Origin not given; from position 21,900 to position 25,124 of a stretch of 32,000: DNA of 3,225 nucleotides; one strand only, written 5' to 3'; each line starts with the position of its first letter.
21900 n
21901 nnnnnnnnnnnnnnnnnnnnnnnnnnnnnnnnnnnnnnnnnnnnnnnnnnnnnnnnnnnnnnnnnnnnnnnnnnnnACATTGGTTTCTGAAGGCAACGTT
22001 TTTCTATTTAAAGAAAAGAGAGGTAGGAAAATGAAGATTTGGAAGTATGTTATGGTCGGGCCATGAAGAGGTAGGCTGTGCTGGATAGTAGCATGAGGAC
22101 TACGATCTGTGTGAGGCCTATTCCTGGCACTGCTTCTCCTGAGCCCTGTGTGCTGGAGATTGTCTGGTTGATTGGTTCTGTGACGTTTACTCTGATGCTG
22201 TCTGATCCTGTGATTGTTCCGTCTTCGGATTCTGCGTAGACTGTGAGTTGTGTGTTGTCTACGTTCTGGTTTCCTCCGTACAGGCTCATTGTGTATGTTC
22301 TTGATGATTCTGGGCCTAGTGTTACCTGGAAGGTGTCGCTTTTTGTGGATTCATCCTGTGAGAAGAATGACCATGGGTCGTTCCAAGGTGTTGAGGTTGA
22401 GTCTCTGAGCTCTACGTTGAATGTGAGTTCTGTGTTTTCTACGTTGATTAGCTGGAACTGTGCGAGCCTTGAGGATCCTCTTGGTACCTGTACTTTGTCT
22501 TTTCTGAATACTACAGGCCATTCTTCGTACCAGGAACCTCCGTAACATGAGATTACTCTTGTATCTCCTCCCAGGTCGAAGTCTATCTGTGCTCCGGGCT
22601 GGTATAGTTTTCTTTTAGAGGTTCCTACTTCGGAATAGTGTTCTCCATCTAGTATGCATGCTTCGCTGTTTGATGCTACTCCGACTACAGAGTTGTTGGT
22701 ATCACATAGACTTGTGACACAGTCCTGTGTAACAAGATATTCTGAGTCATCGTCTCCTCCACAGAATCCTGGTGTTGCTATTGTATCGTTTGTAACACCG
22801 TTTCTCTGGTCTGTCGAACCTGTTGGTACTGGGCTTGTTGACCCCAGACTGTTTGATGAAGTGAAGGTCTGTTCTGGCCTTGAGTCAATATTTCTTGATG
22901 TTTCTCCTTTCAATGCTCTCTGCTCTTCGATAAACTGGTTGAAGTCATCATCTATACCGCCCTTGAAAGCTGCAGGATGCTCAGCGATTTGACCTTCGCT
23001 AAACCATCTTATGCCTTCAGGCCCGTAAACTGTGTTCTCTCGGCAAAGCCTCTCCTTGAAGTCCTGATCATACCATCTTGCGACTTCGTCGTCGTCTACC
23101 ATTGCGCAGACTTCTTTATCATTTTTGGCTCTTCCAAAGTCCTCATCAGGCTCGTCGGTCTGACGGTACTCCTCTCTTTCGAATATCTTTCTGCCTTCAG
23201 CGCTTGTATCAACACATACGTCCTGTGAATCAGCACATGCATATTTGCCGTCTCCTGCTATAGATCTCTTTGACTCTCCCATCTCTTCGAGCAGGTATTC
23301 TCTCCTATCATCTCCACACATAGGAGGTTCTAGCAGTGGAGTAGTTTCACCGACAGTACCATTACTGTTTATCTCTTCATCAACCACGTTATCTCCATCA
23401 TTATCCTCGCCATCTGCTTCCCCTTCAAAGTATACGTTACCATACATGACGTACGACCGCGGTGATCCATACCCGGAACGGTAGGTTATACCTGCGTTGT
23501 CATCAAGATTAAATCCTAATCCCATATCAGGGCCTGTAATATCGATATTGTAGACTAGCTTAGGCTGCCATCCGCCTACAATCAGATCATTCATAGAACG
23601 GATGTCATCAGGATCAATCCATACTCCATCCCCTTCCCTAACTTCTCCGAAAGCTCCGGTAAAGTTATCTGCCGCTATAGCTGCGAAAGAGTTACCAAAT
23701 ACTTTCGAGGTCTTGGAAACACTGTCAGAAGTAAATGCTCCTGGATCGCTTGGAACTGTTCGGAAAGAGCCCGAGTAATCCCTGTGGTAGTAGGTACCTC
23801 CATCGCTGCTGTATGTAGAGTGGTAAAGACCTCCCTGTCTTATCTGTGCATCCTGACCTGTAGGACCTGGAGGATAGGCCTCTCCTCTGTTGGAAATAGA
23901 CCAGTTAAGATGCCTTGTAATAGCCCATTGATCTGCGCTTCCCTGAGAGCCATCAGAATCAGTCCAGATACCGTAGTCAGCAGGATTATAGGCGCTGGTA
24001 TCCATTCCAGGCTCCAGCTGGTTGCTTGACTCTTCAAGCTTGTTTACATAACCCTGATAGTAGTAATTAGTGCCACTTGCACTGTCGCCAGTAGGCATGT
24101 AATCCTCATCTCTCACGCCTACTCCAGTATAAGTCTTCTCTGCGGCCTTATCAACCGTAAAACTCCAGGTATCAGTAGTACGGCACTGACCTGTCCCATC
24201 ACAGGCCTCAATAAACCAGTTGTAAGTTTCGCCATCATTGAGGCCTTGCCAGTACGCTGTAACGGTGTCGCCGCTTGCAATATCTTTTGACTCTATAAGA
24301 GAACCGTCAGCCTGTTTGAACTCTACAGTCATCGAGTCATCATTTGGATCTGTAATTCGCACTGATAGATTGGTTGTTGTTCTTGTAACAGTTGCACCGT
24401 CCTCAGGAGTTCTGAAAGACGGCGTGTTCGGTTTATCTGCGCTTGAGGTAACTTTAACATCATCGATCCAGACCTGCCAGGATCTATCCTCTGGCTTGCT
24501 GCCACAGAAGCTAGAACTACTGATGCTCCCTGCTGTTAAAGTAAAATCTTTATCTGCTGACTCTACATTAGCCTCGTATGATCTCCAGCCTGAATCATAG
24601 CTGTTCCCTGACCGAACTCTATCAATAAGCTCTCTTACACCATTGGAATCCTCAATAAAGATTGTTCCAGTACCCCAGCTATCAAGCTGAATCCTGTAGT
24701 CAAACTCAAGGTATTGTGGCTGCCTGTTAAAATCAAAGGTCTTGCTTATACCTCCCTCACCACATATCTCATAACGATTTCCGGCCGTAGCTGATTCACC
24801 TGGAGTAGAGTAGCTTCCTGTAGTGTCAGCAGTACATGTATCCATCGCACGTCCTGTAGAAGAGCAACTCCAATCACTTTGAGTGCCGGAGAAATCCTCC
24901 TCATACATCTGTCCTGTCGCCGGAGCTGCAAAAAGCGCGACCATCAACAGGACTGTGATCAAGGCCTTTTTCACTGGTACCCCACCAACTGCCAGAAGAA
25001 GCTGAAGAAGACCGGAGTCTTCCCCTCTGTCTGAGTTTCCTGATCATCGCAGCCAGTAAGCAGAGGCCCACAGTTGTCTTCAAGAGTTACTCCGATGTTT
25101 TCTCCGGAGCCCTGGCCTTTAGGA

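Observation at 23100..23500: Abrupt intragenic flip of strand composition and synonymous codon choice at about 23.3 kb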

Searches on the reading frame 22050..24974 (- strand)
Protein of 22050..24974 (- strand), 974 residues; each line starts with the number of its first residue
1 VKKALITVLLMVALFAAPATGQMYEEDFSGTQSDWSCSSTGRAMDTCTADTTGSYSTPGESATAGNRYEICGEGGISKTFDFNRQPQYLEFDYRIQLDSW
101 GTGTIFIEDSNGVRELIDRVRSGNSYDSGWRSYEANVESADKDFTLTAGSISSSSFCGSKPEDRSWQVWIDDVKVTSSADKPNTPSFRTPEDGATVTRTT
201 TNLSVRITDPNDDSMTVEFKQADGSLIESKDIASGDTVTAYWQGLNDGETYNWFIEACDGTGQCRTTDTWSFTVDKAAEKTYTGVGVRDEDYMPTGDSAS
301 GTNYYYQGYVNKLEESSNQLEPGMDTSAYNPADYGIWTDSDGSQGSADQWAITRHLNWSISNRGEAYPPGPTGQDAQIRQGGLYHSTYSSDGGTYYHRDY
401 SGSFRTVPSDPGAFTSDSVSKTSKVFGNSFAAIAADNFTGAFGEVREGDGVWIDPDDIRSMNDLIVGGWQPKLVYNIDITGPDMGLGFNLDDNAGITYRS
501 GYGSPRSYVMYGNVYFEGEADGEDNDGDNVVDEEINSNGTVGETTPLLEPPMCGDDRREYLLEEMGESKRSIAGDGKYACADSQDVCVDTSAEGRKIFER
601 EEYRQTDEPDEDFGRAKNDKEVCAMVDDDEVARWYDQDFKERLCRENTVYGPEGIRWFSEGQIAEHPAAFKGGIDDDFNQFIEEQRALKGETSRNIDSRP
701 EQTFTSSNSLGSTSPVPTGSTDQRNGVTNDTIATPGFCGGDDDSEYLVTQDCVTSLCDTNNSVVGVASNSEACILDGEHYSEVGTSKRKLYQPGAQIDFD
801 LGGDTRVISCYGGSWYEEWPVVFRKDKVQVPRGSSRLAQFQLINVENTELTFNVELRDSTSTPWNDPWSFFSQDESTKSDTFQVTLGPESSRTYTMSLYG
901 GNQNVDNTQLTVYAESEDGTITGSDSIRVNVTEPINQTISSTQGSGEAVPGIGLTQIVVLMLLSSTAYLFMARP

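Call 6: search_protein_families(library=pfam, proteins=[window:22050-24974:-])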
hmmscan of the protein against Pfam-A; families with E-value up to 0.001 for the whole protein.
window:22050-24974:- (974 aa): 0 families

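Call 10: find_homologous_proteins(query=window:22050-24974:-)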
Query window:22050-24974:- (974 aa): 9 proteins with E <= 0.001 among 8000 candidates.
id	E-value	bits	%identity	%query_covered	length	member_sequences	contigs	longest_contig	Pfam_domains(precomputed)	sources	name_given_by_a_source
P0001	0.0e+0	2225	100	99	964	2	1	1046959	-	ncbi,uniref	ncbi:hypothetical protein [Candidatus Nanohalovita haloferacivicina]|uniref:hypothetical protein n=1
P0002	0.0e+0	1847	81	100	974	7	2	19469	-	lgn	-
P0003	0.0e+0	1599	70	100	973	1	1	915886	-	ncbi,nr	ncbi:hypothetical protein GKQ38_01525 [Candidatus Nanohaloarchaea archaeon]|nr:hypothetical protein 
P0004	1.7e-130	455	35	83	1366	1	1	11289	PF00059.28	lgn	-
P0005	2.9e-119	418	39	71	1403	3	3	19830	-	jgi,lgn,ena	-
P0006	1.1e-116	409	38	71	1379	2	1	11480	-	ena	-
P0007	1.3e-100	356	35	69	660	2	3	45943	-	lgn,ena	-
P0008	3.6e-34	136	34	34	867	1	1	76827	-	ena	-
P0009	8.6e-28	115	32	34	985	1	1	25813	-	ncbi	ncbi:MAG: hypothetical protein ABEJ64_02435 [Candidatus Nanohaloarchaea archaeon]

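Call 11: find_encoding_contigs(protein=P0001, flank=10000, max_places=4)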
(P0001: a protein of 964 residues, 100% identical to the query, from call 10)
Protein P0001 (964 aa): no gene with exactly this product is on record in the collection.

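Call 12: find_encoding_contigs(protein=P0003, flank=10000, max_places=4)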
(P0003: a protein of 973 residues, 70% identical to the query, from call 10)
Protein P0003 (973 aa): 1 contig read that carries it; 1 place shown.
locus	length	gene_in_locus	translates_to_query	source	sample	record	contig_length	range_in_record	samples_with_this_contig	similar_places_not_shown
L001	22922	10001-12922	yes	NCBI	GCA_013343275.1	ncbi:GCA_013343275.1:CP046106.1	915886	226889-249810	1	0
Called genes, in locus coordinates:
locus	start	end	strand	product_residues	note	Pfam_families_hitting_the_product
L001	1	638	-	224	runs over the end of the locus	-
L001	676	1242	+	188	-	PF00588:SpoU_methylase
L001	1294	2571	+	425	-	PF07431:DUF1512, PF23542:DUF1512_C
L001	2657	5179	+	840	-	-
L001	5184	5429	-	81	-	-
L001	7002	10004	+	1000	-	-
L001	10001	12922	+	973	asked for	-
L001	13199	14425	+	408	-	PF00587:tRNA-synt_2b, PF03129:HGTP_anticodon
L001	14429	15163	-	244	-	PF13240:Zn_Ribbon_1 (faint), PF13248:Zn_ribbon_3 (faint), PF12773:DZR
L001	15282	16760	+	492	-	PF00587:tRNA-synt_2b, PF03129:HGTP_anticodon, PF09180:ProRS-C_1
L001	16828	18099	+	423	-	PF01979:Amidohydro_1, PF07969:Amidohydro_3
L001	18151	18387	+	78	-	-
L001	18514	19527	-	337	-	PF04851:ResIII, PF00270:DEAD, PF00271:Helicase_C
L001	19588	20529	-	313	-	PF26233:NicX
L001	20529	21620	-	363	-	PF04389:Peptidase_M28 (faint), PF01546:Peptidase_M20, PF07687:M20_dimer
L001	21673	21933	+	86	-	-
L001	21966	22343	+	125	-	-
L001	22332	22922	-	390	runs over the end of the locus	-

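Call 13: find_encoding_contigs(protein=P0002, flank=10000, max_places=4)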
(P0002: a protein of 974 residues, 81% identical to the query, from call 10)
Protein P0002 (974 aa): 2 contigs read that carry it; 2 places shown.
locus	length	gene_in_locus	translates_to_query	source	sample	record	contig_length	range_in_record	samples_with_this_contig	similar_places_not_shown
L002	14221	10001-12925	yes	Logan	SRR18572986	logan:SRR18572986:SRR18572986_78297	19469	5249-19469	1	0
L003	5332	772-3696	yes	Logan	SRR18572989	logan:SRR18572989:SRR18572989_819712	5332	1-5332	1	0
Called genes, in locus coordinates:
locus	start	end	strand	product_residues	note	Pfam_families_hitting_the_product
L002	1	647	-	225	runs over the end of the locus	-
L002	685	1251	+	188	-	PF00588:SpoU_methylase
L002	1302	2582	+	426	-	PF07431:DUF1512, PF23542:DUF1512_C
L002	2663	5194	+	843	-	-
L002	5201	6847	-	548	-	-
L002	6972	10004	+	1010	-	-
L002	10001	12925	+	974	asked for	-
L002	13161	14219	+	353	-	?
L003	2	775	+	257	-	?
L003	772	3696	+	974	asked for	-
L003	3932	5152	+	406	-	PF00587:tRNA-synt_2b, PF03129:HGTP_anticodon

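Call 47: search_protein_families(library=ncbifam, proteins=[window:22050-24974:-], max_evalue=0.01)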
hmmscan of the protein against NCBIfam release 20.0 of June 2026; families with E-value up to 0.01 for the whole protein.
window:22050-24974:- (974 aa): 0 families

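Call 48: search_protein_families(library=pfam, proteins=[window:22050-24974:-], max_evalue=1)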
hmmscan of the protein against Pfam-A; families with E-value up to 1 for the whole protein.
window:22050-24974:- (974 aa): 1 family
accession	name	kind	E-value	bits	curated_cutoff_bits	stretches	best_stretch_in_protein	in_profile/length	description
PF19081.6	Ig_7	-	0.09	13.5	27.3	0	229-276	9-53/84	Ig-like domain CHU_C associated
